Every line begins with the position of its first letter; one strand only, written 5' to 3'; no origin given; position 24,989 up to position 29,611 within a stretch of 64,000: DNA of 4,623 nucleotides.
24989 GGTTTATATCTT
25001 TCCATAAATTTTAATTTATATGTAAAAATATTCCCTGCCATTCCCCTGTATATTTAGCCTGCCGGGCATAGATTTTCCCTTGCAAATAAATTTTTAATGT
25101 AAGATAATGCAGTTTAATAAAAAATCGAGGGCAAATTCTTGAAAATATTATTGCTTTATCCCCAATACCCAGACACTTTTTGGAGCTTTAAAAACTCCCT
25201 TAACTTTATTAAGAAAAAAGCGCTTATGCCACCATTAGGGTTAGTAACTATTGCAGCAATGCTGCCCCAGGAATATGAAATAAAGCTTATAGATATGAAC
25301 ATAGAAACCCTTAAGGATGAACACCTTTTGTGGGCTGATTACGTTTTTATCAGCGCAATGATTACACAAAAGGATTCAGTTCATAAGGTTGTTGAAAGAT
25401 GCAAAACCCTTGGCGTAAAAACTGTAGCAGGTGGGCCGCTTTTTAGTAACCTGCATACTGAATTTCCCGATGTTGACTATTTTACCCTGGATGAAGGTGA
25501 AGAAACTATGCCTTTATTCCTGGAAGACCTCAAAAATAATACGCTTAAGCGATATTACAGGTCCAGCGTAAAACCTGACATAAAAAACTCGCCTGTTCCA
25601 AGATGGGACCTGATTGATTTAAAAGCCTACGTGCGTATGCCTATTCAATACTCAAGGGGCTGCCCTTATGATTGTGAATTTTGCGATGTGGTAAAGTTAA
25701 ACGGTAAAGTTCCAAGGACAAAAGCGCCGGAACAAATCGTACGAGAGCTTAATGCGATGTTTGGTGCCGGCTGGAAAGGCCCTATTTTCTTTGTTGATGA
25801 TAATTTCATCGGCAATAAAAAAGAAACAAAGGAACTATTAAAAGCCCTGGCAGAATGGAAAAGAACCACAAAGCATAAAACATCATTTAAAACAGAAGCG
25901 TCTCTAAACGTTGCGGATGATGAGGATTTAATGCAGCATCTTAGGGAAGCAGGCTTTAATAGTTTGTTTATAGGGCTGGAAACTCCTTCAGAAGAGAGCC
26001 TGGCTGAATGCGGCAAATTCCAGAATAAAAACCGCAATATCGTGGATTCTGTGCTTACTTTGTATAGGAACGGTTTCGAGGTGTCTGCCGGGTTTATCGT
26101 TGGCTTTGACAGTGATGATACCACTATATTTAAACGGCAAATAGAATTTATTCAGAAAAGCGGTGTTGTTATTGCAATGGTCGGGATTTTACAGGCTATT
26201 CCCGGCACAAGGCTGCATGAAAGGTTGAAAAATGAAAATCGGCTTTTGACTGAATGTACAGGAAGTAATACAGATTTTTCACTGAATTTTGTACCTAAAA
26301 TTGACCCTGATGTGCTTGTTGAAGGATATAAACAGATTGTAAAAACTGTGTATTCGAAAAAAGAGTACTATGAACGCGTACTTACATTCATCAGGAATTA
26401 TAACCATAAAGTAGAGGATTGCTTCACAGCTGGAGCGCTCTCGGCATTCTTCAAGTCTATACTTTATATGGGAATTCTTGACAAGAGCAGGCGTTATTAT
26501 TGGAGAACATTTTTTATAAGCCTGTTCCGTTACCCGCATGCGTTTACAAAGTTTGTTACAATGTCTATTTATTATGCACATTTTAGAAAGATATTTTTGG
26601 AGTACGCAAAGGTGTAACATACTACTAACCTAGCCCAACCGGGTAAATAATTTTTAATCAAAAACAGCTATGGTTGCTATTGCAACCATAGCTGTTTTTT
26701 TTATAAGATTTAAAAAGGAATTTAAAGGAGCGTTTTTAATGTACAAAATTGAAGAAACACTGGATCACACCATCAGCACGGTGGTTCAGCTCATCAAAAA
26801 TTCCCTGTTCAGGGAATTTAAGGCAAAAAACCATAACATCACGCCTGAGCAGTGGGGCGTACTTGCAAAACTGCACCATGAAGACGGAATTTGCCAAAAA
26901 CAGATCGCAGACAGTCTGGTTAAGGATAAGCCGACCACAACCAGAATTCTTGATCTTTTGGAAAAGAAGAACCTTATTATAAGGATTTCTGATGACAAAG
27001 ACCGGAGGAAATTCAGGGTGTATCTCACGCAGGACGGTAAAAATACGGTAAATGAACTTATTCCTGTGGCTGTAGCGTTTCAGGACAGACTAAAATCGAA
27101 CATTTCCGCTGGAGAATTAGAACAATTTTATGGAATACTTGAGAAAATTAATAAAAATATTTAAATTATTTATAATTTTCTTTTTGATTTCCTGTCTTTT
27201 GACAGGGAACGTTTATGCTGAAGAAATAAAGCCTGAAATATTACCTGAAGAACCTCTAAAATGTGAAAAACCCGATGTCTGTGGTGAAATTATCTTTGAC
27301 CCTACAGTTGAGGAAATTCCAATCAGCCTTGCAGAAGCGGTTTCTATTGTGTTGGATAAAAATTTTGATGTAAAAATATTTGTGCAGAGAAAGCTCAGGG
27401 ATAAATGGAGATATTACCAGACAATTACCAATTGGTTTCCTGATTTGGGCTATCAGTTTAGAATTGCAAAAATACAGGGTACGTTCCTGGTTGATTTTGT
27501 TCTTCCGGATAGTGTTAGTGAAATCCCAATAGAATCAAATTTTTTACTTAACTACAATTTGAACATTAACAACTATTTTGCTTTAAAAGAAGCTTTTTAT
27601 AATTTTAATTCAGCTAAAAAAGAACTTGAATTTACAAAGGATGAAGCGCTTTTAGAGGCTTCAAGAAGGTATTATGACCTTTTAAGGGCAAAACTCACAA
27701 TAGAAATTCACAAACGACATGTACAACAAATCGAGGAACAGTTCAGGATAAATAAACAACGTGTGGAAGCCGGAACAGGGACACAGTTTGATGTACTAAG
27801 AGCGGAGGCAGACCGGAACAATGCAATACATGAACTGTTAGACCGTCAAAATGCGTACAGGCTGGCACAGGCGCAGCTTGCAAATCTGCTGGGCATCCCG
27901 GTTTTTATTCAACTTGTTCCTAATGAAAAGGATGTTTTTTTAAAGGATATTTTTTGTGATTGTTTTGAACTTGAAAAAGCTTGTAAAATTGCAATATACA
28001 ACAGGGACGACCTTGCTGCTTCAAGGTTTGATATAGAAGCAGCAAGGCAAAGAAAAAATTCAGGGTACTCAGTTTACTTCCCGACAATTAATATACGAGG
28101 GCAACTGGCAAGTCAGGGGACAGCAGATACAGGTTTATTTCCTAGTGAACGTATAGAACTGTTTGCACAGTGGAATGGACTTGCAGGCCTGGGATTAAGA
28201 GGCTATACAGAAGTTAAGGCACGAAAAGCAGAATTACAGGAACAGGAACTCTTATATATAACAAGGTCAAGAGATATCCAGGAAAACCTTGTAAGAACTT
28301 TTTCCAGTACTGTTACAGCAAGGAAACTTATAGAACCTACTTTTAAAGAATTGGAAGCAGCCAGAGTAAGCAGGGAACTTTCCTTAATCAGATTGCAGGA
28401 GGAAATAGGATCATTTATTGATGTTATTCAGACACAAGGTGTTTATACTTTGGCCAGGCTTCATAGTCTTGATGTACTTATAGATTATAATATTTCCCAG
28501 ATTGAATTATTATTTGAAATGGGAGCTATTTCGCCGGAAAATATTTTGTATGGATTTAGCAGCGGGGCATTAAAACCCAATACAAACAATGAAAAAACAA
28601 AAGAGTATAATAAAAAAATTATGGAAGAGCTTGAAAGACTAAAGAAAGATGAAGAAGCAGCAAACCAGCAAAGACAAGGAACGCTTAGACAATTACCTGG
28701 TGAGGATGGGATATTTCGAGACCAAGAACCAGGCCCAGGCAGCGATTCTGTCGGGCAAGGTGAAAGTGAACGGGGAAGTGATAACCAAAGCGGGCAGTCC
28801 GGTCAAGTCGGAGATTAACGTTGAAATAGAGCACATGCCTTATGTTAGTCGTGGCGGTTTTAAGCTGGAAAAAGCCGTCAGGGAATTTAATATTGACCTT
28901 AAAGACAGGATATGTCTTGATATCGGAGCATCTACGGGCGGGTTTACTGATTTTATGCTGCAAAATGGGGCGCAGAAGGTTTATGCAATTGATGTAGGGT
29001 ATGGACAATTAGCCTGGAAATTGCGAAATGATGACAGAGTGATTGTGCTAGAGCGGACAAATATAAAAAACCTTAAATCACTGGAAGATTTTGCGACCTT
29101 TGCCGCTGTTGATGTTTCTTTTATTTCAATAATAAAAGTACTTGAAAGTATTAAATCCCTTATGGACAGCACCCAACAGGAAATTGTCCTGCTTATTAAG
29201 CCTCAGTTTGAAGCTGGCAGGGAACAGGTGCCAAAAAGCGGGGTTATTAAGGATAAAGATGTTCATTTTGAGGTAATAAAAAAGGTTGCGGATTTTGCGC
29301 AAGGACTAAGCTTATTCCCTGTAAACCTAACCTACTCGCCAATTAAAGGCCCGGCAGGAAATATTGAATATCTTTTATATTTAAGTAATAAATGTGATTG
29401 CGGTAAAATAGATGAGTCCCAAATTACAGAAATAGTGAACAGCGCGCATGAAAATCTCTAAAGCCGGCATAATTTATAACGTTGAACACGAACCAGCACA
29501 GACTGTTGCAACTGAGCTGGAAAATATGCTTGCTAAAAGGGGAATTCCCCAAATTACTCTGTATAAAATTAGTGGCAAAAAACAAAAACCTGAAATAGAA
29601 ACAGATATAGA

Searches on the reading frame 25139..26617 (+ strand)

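Call 54: search_protein_families(library=pfam, proteins=[window:25139-26617:+], max_evalue=0.0001)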
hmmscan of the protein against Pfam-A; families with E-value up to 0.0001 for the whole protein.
window:25139-26617:+ (492 aa): 3 families
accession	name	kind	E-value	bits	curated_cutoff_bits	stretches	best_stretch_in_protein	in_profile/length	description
PF13282.11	DUF4070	-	1.6e-34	119.4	22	1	357-488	1-137/144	Domain of unknown function (DUF4070)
PF04055.27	Radical_SAM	-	1.6e-18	67.9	29.5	1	170-324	2-152/166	Radical SAM superfamily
PF02310.24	B12-binding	-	5.6e-13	49.2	32.1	1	27-126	9-119/121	B12 binding domain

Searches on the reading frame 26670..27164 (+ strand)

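Call 54: search_protein_families(library=pfam, proteins=[window:26670-27164:+], max_evalue=0.0001)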
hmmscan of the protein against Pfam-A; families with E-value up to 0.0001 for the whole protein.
window:26670-27164:+ (164 aa): 3 families
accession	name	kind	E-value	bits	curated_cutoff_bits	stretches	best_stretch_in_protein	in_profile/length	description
PF01047.28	MarR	-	1.2e-14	54.3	24.6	1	57-114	1-58/59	MarR family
PF12802.13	MarR_2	-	5.8e-12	46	27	1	55-113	1-60/61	MarR family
PF22381.2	Staph_reg_Sar_Rot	-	2.9e-09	37.3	27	1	50-130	5-85/85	Transcriptional regulator SarA/Rot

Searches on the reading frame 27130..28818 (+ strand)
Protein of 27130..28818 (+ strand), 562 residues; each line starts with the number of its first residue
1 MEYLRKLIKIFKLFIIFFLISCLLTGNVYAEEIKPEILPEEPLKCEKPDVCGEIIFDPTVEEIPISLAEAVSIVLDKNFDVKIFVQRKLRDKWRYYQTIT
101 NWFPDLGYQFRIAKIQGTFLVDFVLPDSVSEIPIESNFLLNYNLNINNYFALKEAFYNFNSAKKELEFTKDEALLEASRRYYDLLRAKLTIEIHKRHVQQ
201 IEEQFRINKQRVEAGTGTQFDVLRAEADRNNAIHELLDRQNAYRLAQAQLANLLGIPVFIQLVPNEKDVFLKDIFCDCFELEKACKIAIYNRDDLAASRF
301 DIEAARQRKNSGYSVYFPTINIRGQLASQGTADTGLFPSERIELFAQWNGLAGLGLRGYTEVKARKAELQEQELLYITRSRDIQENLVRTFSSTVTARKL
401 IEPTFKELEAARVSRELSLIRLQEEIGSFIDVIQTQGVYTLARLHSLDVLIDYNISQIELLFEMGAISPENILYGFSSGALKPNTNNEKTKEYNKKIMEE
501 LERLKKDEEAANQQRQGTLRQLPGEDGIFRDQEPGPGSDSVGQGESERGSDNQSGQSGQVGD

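Call 54: search_protein_families(library=pfam, proteins=[window:27130-28818:+], max_evalue=0.0001)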
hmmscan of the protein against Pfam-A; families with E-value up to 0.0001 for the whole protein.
window:27130-28818:+ (562 aa): 1 family
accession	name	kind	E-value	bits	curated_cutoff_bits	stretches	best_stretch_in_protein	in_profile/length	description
PF02321.23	OEP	-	1.2e-32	113.7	22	2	67-255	1-187/187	Outer membrane efflux protein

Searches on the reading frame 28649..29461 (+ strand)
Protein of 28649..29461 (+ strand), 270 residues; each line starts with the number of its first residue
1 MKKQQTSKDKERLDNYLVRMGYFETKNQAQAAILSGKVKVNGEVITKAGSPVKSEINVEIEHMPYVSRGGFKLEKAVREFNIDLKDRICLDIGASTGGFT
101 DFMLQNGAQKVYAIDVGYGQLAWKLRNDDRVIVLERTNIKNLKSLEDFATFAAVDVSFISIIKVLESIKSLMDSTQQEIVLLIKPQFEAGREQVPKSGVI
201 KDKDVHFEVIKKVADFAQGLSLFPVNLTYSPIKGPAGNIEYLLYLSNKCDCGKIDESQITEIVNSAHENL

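Call 54: search_protein_families(library=pfam, proteins=[window:28649-29461:+], max_evalue=0.0001)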
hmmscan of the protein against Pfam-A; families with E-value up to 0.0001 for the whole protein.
window:28649-29461:+ (270 aa): 2 families
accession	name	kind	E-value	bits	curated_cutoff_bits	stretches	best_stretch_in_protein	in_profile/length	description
PF01728.25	FtsJ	-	1.4e-42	146.1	24.1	1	65-245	1-179/181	FtsJ-like methyltransferase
PF01479.30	S4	-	1e-14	54.4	22.8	1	11-54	1-44/48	S4 domain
